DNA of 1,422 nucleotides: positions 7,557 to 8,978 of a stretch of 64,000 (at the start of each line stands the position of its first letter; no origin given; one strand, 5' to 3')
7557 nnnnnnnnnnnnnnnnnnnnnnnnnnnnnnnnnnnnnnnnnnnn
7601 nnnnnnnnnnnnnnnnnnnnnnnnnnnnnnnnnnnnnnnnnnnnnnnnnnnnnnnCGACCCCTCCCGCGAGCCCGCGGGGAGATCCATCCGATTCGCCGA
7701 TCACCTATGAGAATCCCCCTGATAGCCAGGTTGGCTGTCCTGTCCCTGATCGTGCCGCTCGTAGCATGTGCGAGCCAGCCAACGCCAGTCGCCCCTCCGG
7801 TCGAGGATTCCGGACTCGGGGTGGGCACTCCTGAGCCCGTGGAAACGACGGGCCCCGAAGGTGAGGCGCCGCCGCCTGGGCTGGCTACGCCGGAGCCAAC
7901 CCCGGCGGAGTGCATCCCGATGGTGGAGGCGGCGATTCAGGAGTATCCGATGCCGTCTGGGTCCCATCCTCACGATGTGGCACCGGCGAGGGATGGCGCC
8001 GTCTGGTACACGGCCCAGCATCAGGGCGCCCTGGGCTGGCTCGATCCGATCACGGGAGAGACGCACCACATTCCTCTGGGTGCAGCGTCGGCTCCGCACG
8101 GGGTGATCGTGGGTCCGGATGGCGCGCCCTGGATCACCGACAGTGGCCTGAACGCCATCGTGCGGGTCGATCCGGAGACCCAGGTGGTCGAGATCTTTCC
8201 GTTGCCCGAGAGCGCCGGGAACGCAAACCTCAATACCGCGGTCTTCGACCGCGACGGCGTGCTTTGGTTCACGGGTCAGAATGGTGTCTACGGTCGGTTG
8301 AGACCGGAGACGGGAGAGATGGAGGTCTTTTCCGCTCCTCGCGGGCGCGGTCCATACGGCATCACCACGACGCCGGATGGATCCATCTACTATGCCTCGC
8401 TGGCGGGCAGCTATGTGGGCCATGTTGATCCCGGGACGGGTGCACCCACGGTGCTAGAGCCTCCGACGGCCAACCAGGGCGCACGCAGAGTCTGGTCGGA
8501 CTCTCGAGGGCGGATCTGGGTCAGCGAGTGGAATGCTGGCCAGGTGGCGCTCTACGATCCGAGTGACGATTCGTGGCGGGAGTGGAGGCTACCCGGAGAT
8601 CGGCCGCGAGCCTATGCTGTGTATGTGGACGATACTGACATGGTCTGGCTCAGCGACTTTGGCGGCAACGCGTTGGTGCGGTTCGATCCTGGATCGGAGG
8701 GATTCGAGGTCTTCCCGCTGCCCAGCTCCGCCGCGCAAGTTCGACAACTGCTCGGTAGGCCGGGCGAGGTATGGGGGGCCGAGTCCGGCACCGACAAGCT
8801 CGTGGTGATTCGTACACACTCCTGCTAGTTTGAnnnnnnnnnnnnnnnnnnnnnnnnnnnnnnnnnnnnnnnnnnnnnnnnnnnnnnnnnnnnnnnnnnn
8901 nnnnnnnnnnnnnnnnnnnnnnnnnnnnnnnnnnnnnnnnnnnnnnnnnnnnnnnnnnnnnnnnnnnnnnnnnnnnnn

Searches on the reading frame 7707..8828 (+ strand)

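Call 33: search_protein_families(library=pfam, proteins=[window:7707-8828:+], max_evalue=0.001)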
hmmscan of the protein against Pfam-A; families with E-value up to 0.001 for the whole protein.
window:7707-8828:+ (373 aa): 3 families
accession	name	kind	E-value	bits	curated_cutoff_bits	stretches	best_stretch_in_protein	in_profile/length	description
PF24684.1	Vgb_lyase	-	9.8e-35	120.2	50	2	74-282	42-248/290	Virginiamycin B lyase family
PF08450.18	SGL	-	1.3e-12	48.3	26.3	0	265-301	192-228/246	SMP-30/Gluconolactonase/LRE-like region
PF13449.12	Phytase-like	-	0.00047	20.6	27.6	0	133-232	73-142/284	Esterase-like activity of phytase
